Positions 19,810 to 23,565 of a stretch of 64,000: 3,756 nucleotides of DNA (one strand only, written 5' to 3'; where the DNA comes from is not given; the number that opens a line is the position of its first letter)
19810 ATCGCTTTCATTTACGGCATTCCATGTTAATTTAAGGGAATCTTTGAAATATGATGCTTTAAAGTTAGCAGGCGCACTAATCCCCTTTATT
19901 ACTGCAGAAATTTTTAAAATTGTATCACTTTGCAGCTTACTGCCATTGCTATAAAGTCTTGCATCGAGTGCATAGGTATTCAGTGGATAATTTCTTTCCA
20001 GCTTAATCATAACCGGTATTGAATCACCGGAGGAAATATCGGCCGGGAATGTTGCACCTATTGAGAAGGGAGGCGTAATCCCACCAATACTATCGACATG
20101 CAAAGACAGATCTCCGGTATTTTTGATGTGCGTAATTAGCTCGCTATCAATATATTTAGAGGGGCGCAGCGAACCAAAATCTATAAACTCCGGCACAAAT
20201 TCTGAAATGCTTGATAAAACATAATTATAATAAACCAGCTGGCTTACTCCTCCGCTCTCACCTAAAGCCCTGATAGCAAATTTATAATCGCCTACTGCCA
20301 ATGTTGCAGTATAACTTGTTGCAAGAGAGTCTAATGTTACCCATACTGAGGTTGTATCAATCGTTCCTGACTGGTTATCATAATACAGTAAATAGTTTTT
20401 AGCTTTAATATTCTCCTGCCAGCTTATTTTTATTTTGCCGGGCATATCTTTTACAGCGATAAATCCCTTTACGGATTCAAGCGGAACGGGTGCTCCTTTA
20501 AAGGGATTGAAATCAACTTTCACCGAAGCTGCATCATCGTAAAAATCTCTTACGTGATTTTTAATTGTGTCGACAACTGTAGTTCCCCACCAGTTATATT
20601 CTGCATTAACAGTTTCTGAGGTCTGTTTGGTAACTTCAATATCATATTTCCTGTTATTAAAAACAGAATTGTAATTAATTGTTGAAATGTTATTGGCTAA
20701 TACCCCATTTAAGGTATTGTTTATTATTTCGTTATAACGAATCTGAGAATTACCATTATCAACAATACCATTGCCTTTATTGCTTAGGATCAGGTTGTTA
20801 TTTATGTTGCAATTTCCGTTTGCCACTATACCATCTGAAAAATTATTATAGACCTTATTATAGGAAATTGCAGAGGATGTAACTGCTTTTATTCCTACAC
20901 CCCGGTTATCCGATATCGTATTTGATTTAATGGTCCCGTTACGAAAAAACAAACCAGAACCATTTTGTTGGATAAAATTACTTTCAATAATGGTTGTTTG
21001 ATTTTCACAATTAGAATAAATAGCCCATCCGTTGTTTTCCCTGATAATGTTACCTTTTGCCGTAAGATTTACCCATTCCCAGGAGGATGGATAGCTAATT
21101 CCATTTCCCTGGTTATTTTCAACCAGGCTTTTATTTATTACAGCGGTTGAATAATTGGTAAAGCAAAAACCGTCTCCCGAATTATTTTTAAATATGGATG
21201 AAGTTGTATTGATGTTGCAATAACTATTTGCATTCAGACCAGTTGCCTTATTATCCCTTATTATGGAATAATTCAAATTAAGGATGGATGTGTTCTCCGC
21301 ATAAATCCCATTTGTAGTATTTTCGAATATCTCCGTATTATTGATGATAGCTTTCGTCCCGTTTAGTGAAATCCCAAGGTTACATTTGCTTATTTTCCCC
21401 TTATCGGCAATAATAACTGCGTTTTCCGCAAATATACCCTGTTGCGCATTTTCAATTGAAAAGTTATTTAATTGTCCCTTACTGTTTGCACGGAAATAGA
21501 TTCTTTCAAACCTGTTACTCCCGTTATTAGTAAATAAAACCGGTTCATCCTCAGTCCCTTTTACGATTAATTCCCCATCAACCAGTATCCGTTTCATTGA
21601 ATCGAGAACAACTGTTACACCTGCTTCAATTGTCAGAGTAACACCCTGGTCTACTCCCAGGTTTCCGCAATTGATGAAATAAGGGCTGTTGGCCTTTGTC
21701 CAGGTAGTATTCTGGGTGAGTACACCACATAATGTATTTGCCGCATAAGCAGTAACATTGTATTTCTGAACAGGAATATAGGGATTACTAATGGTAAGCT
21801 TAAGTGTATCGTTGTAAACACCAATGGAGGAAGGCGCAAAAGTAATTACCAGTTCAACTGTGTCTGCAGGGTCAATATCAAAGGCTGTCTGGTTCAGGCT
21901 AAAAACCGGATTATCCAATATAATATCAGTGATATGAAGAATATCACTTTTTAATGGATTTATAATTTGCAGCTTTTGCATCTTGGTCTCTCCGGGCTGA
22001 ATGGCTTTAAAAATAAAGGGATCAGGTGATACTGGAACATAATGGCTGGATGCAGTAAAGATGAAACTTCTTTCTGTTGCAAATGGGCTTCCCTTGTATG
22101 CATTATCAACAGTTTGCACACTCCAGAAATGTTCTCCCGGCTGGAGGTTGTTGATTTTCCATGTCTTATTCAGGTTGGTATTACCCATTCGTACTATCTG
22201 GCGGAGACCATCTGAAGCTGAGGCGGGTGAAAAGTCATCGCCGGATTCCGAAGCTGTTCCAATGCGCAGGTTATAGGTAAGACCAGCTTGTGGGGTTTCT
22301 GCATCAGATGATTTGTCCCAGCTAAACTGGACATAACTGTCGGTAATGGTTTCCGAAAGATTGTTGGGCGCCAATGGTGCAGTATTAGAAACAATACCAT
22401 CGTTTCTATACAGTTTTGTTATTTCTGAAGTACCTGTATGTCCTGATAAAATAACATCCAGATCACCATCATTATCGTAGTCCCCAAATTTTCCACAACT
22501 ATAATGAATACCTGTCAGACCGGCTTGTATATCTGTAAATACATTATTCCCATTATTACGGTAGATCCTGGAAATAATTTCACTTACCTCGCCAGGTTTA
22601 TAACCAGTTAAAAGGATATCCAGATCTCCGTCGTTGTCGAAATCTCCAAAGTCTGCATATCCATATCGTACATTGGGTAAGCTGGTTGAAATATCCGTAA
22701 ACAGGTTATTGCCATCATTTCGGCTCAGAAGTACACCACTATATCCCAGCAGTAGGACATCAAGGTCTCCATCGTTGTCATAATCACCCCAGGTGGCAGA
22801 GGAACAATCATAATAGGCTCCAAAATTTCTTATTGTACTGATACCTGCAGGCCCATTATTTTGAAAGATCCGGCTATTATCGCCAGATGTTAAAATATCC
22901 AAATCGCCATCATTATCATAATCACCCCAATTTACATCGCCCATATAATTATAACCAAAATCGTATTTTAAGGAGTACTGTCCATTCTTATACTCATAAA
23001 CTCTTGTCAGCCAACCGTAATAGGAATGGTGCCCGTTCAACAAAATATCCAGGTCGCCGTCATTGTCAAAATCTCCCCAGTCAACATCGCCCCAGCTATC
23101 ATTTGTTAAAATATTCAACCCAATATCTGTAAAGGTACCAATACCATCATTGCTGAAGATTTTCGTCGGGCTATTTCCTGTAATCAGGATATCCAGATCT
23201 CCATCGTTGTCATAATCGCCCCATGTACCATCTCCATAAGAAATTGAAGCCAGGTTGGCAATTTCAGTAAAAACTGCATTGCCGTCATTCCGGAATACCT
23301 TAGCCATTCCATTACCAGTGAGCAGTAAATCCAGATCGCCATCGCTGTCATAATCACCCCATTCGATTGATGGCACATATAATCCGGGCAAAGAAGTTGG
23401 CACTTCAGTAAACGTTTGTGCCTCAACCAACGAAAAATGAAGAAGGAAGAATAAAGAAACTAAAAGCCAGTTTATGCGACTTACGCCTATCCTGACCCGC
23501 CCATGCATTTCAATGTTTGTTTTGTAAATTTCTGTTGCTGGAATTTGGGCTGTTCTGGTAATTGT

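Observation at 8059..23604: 15.5-kb single gene encoding a 5,181-aa T9SS cargo with an unusual domain mosaic and no recognisable catalytic domain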

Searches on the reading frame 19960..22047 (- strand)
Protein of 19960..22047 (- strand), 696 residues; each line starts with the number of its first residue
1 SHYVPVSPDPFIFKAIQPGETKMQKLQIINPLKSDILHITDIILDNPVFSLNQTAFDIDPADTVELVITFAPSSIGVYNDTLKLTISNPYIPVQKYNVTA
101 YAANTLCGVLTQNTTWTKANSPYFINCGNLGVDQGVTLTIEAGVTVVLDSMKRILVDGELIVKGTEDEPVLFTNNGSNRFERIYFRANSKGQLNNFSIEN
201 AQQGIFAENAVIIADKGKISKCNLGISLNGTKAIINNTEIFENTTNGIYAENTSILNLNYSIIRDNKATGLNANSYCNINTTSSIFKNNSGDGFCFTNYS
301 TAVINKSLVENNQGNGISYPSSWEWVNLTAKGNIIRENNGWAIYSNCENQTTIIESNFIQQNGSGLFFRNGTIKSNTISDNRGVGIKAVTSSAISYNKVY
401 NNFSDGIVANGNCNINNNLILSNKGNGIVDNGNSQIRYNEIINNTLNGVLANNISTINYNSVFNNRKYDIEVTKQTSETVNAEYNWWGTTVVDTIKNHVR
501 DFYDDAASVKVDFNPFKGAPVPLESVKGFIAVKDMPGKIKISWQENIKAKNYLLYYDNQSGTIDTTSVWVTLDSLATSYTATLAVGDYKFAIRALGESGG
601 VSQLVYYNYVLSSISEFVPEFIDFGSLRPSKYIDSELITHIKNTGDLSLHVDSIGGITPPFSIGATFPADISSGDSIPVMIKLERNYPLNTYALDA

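Call 26: find_homologous_proteins(query=window:19960-22047:-, max_evalue=0.00001)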
Query window:19960-22047:- (696 aa): 327 proteins with E <= 0.00001 among 8000 candidates; the best 120 are listed.
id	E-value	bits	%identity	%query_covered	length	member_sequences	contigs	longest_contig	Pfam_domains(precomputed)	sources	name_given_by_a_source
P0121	2.2e-39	154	32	25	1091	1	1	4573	PF13229.13,PF13860.13,PF28492.1,PF05048.20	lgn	-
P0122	4.7e-34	136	27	66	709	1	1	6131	PF22073.3,PF13229.13,PF15780.12,PF07610.18,PF22067.3,PF24507.2,PF28492.1,PF12371.15,PF22544.3,PF05048.20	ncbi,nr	ncbi:MAG: choice-of-anchor D domain-containing protein, partial [Candidatus Marinimicrobia bacterium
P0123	3.5e-31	126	31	62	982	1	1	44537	PF13229.13,PF24201.2,PF25788.3,PF24489.2,PF00041.28,PF05048.20,PF16656.12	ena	-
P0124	6.3e-31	126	30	63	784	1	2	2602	PF13229.13,PF22352.3,PF00801.27,PF28492.1,PF18911.7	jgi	-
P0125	1.6e-29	121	25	61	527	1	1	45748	PF13229.13,PF28492.1,PF05048.20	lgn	-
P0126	2.7e-28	117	30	62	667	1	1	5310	PF13229.13,PF22352.3,PF00801.27,PF28492.1,PF05048.20,PF18911.7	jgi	jgi:PKD repeat protein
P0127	2.9e-28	117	27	60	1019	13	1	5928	PF13229.13,PF02369.23,PF18998.7,PF28492.1,PF05048.20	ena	-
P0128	6.3e-28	116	42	11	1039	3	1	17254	PF13229.13,PF13860.13,PF28492.1,PF05048.20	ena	-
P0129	3.5e-26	110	27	59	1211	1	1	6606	PF13229.13,PF28492.1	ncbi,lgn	ncbi:MAG: right-handed parallel beta-helix repeat-containing protein [Candidatus Bathyarchaeia archa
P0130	3.5e-25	107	29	48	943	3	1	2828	PF01839.30,PF13229.13,PF07610.18,PF24507.2,PF22544.3,PF22073.3,PF15780.12,PF13205.13,PF24798.3,PF13517.13,PF22066.3,PF05048.20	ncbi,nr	ncbi:MAG: VCBS repeat-containing protein, partial [Candidatus Marinimicrobia bacterium]|nr:VCBS repe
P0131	9.2e-25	105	29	21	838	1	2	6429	PF13229.13,PF05048.20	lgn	-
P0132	3.0e-24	104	41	18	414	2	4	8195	PF13229.13,PF05048.20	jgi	-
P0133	7.7e-24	102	29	29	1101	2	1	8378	PF13229.13,PF28492.1,PF05048.20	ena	-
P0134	8.9e-24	102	27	24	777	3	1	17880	PF13229.13,PF05048.20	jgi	jgi:parallel beta-helix repeat protein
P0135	1.5e-23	101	39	21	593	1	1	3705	PF13229.13,PF05048.20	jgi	jgi:parallel beta-helix repeat protein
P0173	3.4e-17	80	24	60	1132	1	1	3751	PF28492.1,PF00082.28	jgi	-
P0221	1.4e-14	72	34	18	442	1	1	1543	PF13229.13,PF05048.20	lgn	-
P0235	9.5e-14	69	35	20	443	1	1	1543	PF13229.13,PF05048.20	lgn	-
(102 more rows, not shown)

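Call 27: search_solved_structures(query=window:20272-22047:-, max_evalue=0.01)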
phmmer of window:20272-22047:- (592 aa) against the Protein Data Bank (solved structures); distinct sequences matched with E-value up to 0.01: 0.

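Call 43: predict_structure(alignment_id=A1)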
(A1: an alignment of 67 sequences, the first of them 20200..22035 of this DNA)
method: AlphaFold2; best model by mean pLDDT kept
length: 612 residues; sequences in the alignment: 67
mean_pLDDT: 84.6   pTM: 0.80
mean pLDDT of the five models: 84.6, 83.1, 83.1, 80.7, 76.6
residues with pLDDT >= 90: 393; 70-90: 92; 50-70: 43; < 50: 84
segments of 3 or more residues with pLDDT < 50: 1-12, 41-50, 52-55, 60-83, 87-97, 185-193, 195-204
pLDDT, mean of each block of 10 residues (from residue 1): 42 54 64 64 43 49 46 41 48 51 91 93 88 94 89 93 90 76 57 47 63 89 93 95 94 97 97 96 98 94 98 91 95 98 92 98 97 98 97 98 98 98 98 98 98 98 98 96 97 97 96 93 93 92 93 84 90 93 92 89 80 45
secondary structure, 60 per line:
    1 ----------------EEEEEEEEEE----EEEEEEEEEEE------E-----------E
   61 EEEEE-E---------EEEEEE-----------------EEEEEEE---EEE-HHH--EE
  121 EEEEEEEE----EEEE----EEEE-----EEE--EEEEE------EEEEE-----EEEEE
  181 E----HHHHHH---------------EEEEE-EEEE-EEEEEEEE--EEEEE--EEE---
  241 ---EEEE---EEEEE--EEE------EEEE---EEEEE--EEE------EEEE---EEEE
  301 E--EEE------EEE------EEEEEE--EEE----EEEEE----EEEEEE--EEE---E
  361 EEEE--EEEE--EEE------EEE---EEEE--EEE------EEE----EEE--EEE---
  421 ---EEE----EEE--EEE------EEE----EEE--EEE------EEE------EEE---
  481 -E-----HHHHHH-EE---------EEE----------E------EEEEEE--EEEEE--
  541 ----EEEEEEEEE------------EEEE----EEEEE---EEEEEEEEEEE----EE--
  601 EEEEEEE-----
elements in order: E17-26 E31-41 E60-65 E77-82 E100-106 E110-112 E119-128 E133-136 E141-144 E150-152 E155-159 E166-170 E176-181 H186-191 E207-211 E213-216 E218-225 E228-232 E235-237 E244-247 E251-255 E258-260 E267-270 E274-278 E281-283 E290-293 E297-301 E304-306 E313-315 E322-327 E330-332 E337-341 E346-351 E354-356 E360-364 E367-370 E373-375 E382-384 E388-391 E394-396 E403-405 E410-412 E415-417 E424-426 E431-433 E436-438 E445-447 E452-454 E457-459 E466-468 E475-477 H488-493 E506-508 E526-531 E534-538 E545-553 E566-569 E574-578 E582-592 E601-607

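Call 45: fold_search(model_id=the predicted structure, library=pdb)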
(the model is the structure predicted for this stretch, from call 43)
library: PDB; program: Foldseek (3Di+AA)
matches with E <= 10: 1625; with E <= 0.001: 39
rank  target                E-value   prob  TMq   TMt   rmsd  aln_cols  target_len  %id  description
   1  8wm1_A                3.6e-07  1.00  0.22  0.28  16.9       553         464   12  DHS dehydratase (released 2024-10-02)
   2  4nk6                  4.1e-06  1.00  0.27  0.36  12.4       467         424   12  Crystal Structure of the periplasmic alginate epimerase AlgG (released 2014-01-15)
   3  4ozy                  1.0e-05  1.00  0.24  0.32  12.5       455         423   10  Crystal Structure of the periplasmic alginate epimerase AlgG T265N mutant (released 2015-03-04)
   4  2pyg_B                1.1e-05  1.00  0.33  0.51   7.1       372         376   14  Azotobacter vinelandii Mannuronan C-5 epimerase AlgE4 A-module (released 2008-05-27)
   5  8jaz_A                1.5e-05  1.00  0.27  0.34  14.3       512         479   10  Structure of the alginate epimerase/lyase complexed with di-mannuronic acid (released 2024-05-08)
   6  4nk8                  2.5e-05  1.00  0.24  0.31  12.7       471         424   11  Crystal Structure of the periplasmic alginate epimerase AlgG D317A mutant (released 2014-01-15)
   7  2pyh_A                8.1e-05  1.00  0.23  0.35  12.6       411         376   14  Azotobacter vinelandii Mannuronan C-5 epimerase AlgE4 A-module complexed with mannuronan trisaccharide (released 2008-05-27)
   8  2w1n                  9.8e-05  1.00  0.14  0.34   4.2       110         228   20  cohesin and fibronectin type-III double module construct from the Clostridium perfringens glycoside hydrolase GH84C (released 2009-02-03)
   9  5lw3                  1.2e-04  1.00  0.24  0.34  11.4       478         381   12  Azotobacter vinelandii Mannuronan C-5 epimerase AlgE6 A-module (released 2017-10-25)
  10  2pyh_B                1.6e-04  1.00  0.32  0.50   7.3       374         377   13  Azotobacter vinelandii Mannuronan C-5 epimerase AlgE4 A-module complexed with mannuronan trisaccharide (released 2008-05-27)
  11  6w4q_C                1.6e-04  0.72  0.13  0.11  20.9       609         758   12  Crystal structure of full-length tailspike protein 2 (TSP2, ORF211) ) from Escherichia coli O157:H7 bacteriophage CAB1 (released 2021-01-20)
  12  8yk1_A                1.7e-04  0.98  0.20  0.16  22.1       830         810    8  Blood group B alpha-1,3-galactosidase AgaBb from Bifidobacterium bifidum, construct 23-844 (released 2024-07-10)
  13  5jip_B                1.9e-04  1.00  0.13  0.24   2.5       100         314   19  Crystal structure of the Clostridium perfringens spore cortex lytic enzyme SleM (released 2016-08-10)
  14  2pyg_A                2.2e-04  1.00  0.33  0.51   7.3       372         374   13  Azotobacter vinelandii Mannuronan C-5 epimerase AlgE4 A-module (released 2008-05-27)
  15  7vz3_B                2.3e-04  0.97  0.19  0.16  20.3       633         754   11  Cryo-EM structure of Depo32, a Klebsiella phage depolymerase targets the K2 serotype K. pneumoniae (released 2023-08-30)
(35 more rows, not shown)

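Call 92: fold_search(model_id=the predicted structure, library=viral)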
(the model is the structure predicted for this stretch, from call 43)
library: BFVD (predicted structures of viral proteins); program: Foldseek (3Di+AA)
matches with E <= 10: 1179; with E <= 0.001: 95
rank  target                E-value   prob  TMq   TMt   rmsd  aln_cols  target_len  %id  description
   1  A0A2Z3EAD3            6.0e-08  1.00  0.37  0.36   9.1       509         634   16  (no name in the UniProt tables at hand)
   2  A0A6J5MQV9            1.9e-07  1.00  0.34  0.23  15.8       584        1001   12  Right handed beta helix region [uncultured Caudovirales phage]
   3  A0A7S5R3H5            2.6e-07  1.00  0.30  0.25  17.0       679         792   11  Carboxypeptidase regulatory domain-containing protein [Rhizobium phage RHph_N38]
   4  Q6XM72                5.3e-07  1.00  0.36  0.48   9.0       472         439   14  FirrV-1-A15 [Feldmannia irregularis virus a]
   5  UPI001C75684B         6.3e-07  1.00  0.41  0.41  11.1       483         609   14  (no name look-up for this kind of identifier)
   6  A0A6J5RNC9            7.3e-07  0.99  0.14  0.09  34.5       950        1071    8  Uncharacterized protein [uncultured Caudovirales phage]
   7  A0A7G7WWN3            1.0e-06  1.00  0.28  0.28  19.8       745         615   12  (no name in the UniProt tables at hand)
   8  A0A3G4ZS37            2.4e-06  1.00  0.22  0.18  16.4       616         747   12  Right handed beta helix domain-containing protein [Edafosvirus sp.]
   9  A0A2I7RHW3            3.0e-06  1.00  0.40  0.40   7.4       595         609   12  (no name in the UniProt tables at hand)
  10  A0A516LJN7            3.3e-06  1.00  0.35  0.34  21.9       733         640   11  (no name in the UniProt tables at hand)
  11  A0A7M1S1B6            3.5e-06  1.00  0.22  0.21  21.3       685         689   13  Right handed beta helix domain-containing protein [uncultured phage cr126_1]
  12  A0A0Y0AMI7            3.6e-06  1.00  0.20  0.21  19.6       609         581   12  Uncharacterized protein [Bacillus phage Eldridge]
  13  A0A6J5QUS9            3.8e-06  1.00  0.26  0.24  20.1       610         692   12  Pectate lyase superfamily protein [uncultured Caudovirales phage]
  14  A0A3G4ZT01            4.8e-06  1.00  0.31  0.42   9.2       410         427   16  Right handed beta helix domain-containing protein [Edafosvirus sp.]
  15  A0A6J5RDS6            7.0e-06  1.00  0.28  0.25  17.5       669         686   10  Right handed beta helix region [uncultured Caudovirales phage]
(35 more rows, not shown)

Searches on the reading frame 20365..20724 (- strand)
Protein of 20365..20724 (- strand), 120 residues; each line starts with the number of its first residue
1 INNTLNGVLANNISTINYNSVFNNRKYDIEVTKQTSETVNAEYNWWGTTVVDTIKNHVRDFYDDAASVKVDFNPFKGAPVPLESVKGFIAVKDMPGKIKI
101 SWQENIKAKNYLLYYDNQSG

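Call 19: search_protein_families(library=pfam, proteins=[window:20365-20724:-], max_evalue=1)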
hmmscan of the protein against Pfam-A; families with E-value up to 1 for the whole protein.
window:20365-20724:- (120 aa): 1 family
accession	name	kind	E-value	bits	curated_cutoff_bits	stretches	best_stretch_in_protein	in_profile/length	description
PF19671.4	DUF6174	-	0.01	16.6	23.8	1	21-80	39-98/122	Family of unknown function (DUF6174)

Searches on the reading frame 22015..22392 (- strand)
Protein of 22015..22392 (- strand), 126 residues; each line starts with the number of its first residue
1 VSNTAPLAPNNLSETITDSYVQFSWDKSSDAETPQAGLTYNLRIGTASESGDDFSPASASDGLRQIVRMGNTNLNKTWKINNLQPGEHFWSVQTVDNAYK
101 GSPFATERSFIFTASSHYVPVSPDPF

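Call 19: search_protein_families(library=pfam, proteins=[window:22015-22392:-], max_evalue=1)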
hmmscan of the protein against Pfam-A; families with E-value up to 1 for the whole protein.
seq(126 aa): 1 family
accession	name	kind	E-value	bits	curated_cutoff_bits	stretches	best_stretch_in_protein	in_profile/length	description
PF00041.27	fn3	-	0.0036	17.9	25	1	8-103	2-76/84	Fibronectin type III domain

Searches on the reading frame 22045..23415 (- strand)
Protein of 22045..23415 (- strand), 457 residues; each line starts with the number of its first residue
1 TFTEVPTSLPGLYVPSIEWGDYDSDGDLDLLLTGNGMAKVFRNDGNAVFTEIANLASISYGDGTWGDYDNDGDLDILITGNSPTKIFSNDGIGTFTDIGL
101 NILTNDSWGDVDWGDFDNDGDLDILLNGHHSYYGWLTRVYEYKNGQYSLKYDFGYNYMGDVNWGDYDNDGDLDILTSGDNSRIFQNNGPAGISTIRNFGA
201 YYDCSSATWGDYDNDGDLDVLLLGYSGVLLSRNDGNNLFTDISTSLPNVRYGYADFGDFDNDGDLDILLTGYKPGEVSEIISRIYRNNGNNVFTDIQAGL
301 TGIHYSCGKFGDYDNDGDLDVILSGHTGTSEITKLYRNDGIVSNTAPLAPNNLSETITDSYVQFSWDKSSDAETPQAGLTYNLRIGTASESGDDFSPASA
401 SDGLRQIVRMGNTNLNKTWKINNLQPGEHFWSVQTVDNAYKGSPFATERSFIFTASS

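Call 29: search_solved_structures(query=window:22045-23415:-, max_evalue=0.01)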
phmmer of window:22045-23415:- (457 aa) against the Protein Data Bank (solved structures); distinct sequences matched with E-value up to 0.01: 1.
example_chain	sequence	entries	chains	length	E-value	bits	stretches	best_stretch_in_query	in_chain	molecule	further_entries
9etn_A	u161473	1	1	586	2.4e-06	29.9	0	257-350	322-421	Cartilage acidic protein 1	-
